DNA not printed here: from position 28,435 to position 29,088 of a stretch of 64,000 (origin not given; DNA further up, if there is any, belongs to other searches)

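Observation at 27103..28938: Translationally coupled pair: 494-aa protein with C-terminal PD-(D/E)xK nuclease motif plus a 117-aa 3-TM membrane protein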

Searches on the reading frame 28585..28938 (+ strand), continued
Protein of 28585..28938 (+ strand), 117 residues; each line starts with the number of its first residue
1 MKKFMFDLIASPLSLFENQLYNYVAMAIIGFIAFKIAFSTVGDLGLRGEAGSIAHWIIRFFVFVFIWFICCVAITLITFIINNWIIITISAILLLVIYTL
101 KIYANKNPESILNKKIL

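Call 72: search_protein_families(library=padloc, proteins=[L031:4492-5922:+, L034:4028-5920:+, L035:2834-5902:+, L025:4159-5934:+, L018:4226-5815:+, L036:2002-2310:+, L034:6608-7138:+, L023:6383-7129:+, L019:6732-7970:+, L023:5261-5929:+], max_evalue=0.01)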
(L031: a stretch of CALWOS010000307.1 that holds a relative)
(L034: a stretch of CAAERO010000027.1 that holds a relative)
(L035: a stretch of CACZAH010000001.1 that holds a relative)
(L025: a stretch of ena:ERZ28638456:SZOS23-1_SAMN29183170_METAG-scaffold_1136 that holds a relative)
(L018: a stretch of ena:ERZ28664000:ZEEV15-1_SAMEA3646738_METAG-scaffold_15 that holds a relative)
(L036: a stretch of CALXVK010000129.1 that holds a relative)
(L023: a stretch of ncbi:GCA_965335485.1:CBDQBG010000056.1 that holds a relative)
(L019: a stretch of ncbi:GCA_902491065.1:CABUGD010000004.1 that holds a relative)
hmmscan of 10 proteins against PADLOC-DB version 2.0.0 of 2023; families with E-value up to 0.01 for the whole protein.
L031:4492-5922:+ (476 aa): 1 family
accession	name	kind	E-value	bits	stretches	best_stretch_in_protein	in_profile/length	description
PDLC03533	REase_II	-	1.6e-49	167.1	1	43-457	41-466/473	Type II restriction enzyme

L034:4028-5920:+ (630 aa): 4 families
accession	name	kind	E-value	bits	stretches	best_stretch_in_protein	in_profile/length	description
PDLC02350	AbiO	-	1.6e-16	58.2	1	237-503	174-404/468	AbiO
PDLC02372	Nhi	-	2.5e-14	50.8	1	255-467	196-373/470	-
PDLC05014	PDC-S41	-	3.2e-13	46.9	2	532-612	557-622/657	-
PDLC02080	Cas3b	-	0.0043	13.5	1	225-285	226-284/709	-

L035:2834-5902:+ (1022 aa): 7 families
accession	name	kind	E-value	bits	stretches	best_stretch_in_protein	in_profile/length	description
PDLC03048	REase_I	-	0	1137.1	1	28-1018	2-973/976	Type I restriction enzyme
PDLC03043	REase_I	-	8.9e-88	292.4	1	7-301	8-293/313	Type I restriction enzyme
PDLC03046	REase_I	-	1.1e-64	216.9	1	129-732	114-730/1025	Type I restriction enzyme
PDLC03045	REase_I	-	1.4e-64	216.6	1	149-734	135-687/995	Type I restriction enzyme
PDLC03040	REase_I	-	3.6e-50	168.7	1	31-751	6-700/1029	Type I restriction enzyme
PDLC03044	REase_I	-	1.4e-37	127.2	1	117-747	103-703/1034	Type I restriction enzyme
PDLC03041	REase_I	-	3.8e-30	102.6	1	220-749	255-749/1099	Type I restriction enzyme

L025:4159-5934:+ (591 aa): 36 families (the best 25 are shown)
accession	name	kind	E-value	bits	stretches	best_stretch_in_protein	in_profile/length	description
PDLC03770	RT_UG31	-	5e-50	169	1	56-572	16-445/456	DRT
PDLC03769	RT_UG30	-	1.3e-46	157.2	1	27-542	14-463/493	DRT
PDLC03748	Drt6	-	5.5e-45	152.2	1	30-510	15-434/511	DRT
PDLC03752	Drt4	-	9.3e-43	145.1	1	75-589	46-464/467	DRT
PDLC02180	Drt4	-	8.1e-40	135.1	1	94-589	67-496/532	-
PDLC03784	Drt3b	-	3e-37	126.8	2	190-527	173-532/604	DRT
PDLC02178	Drt4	-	1e-34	118.4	1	55-546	31-486/506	-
PDLC02177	Drt4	-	8.3e-29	98.7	1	82-549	48-481/541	-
PDLC02176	Drt3b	-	1.4e-27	94.6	1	191-542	185-551/651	-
PDLC02179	Drt4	-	7.8e-27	92.4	1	87-489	46-425/542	-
PDLC03743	AbiK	-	8.9e-26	89.2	1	40-589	34-545/546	DRT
PDLC02348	AbiK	-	2.8e-25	87.6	1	39-589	33-543/544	AbiK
PDLC03751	RT_UG14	-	3e-23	80.4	1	89-471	66-445/493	DRT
PDLC03744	AbiP2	-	3.8e-23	80.1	1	189-493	158-451/489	DRT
PDLC03783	Drt8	-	1.4e-16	58.9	1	173-432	124-365/493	DRT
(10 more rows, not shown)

L018:4226-5815:+ (529 aa): 1 family
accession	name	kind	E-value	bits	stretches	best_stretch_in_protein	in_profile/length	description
PDLC03402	REase_II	-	6.8e-140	465.3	1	2-521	3-526/527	Type II restriction enzyme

L036:2002-2310:+ (102 aa): 0 families

L034:6608-7138:+ (176 aa): 2 families
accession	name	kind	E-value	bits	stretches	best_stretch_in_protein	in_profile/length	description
PDLC01438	Csa3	-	0.0019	16.3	1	40-126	157-233/305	"CAS-I,CAS-II,CAS-III,CAS-IV,CAS-V,CAS-VI; associated_signaling"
PDLC01268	CasR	-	0.0038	15.2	0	55-86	145-173/179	"CAS-I,CAS-II,CAS-III,CAS-IV,CAS-V,CAS-VI; associated_signaling"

L023:6383-7129:+ (248 aa): 0 families

L019:6732-7970:+ (412 aa): 1 family
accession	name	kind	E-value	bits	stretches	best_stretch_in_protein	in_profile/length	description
PDLC05036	PDC-S54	-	7.1e-99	330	1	4-410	8-407/410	-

L023:5261-5929:+ (222 aa): 1 family
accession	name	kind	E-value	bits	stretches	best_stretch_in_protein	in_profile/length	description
PDLC05024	PDC-S47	-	0.00092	16.8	1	54-151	64-160/265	-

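Call 89: find_homologous_proteins(query=A2, max_evalue=0.001)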
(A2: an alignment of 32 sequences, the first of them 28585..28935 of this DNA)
Query A2 (32 sequences) (117 aa, profile of the alignment): 150 proteins with E <= 0.001 among 2130 candidates; the best 120 are listed.
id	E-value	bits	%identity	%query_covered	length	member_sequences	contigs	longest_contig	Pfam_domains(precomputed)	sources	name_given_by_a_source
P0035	4.7e-56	206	87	99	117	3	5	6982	-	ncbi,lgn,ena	-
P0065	3.6e-55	203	69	99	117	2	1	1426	-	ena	-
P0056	4.3e-55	203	72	99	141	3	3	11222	-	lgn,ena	-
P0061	5.8e-55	202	71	99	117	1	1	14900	-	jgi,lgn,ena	-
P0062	1.0e-54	202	70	99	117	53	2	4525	-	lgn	-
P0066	1.4e-54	201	69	99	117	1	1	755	-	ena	-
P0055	1.5e-54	201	72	99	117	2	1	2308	-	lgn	-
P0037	1.5e-54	201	83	99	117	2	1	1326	-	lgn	-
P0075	1.6e-54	201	67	99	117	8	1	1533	-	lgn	-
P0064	1.7e-54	201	70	99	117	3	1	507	-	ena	-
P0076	1.7e-54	201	67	99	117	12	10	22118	-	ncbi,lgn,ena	-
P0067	2.2e-54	200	71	99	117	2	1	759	-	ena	-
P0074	2.3e-54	200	67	99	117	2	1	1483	-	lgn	-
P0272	2.9e-54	200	66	99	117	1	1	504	-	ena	-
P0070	2.9e-54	200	68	99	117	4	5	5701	-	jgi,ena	-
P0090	3.1e-54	200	66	99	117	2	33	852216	-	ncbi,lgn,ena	-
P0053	3.8e-54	200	73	99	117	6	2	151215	-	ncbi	-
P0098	1.4e-50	188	66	99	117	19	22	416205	-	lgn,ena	-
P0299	4.4e-38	148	50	99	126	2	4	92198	-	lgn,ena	-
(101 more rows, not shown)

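Call 90: find_encoding_contigs(protein=P0299, flank=9000, max_places=4)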
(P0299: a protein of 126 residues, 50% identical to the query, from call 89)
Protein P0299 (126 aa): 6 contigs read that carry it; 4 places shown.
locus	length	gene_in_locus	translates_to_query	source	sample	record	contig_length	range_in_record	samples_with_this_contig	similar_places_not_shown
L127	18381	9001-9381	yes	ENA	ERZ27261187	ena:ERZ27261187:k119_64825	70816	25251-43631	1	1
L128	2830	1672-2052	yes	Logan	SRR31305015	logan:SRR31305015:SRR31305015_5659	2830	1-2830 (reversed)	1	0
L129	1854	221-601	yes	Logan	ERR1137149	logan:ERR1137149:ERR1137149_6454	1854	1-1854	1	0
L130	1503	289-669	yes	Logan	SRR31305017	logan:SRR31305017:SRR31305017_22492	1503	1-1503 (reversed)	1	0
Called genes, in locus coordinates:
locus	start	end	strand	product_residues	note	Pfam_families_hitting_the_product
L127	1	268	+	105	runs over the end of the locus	-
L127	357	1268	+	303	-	PF00149:Metallophos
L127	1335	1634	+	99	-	-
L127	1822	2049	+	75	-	PF04014:MazE_antitoxin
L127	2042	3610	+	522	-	PF12161:HsdM_N, PF02384:N6_Mtase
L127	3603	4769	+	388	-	PF01420:Methylase_S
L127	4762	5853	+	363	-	-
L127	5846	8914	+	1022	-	PF04313:HSDR_N, PF00270:DEAD, PF04851:ResIII, PF18766:SWI2_SNF2, PF22679:T1R_D3-like, PF12008:EcoR124_C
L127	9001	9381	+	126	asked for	-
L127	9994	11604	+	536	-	PF00239:Resolvase, PF07508:Recombinase, PF13408:Zn_ribbon_recom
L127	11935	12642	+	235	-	PF23462:LysM3_NFP (faint), PF01476:LysM, PF04225:LysM_OapA (faint), PF22310:NMB0315_dom_I (faint), PF23446:LysM1_NFP_LYK (faint), PF23457:LysM2_NFP (faint), PF01476:LysM, PF23473:LysM3_LYK4_5 (weak), +2 more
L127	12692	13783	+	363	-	PF00768:Peptidase_S11, PF13354:Beta-lactamase2 (weak), PF07943:PBP5_C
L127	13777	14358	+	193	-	PF07670:Gate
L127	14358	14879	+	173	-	PF07670:Gate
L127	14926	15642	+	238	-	PF01479:S4, PF22421:SYY_C-terminal (faint), PF00849:PseudoU_synth_2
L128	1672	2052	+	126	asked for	-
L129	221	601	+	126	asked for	-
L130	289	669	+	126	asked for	-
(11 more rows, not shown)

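Call 105: search_protein_families(library=pfam, proteins=[L030:333-1202:+, L030:1226-2005:+, L030:1989-2936:+, L030:5132-6385:+, L030:6586-7185:+], max_evalue=0.01)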
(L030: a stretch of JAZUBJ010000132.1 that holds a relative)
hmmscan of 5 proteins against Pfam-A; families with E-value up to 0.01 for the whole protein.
L030:333-1202:+ (289 aa): 1 family
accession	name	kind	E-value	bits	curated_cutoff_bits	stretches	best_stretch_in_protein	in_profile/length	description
PF02086.21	MethyltransfD12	-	4.2e-61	207.3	22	1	15-263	1-253/253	D12 class N6 adenine-specific DNA methyltransferase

L030:1226-2005:+ (259 aa): 4 families
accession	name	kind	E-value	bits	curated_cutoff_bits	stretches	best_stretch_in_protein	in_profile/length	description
PF01555.25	N6_N4_Mtase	-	1e-64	219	26.7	1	34-249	1-219/221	DNA methylase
PF02384.22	N6_Mtase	-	0.00028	20.8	20.4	0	11-96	103-180/311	N-6 DNA Methylase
PF03602.21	Cons_hypoth95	-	0.00055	20.1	24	0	15-44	93-124/182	Conserved hypothetical protein 95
PF13847.12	Methyltransf_31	-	0.0014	18.8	27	0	211-254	3-49/145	Methyltransferase domain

L030:1989-2936:+ (315 aa): 1 family
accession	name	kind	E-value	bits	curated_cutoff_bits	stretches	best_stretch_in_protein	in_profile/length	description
PF04556.18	DpnII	-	5.9e-73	246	23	1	15-306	3-277/278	DpnII restriction endonuclease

L030:5132-6385:+ (417 aa): 2 families
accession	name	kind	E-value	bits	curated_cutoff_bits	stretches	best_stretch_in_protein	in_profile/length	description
PF19658.4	DUF6161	-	8.6e-42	143.5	27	1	183-401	6-214/216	Family of unknown function (DUF6161)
PF21763.2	DHH_CID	-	0.0013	19.5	27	1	182-235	5-64/84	DHH-CID domain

L030:6586-7185:+ (199 aa): 2 families
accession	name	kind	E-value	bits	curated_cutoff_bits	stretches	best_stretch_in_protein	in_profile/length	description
PF12695.13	Abhydrolase_5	-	2e-05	24.9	27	1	47-164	15-122/164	Alpha/beta hydrolase family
PF06028.17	DUF915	-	0.0058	16.4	22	1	78-129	90-139/255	Alpha/beta hydrolase of unknown function (DUF915)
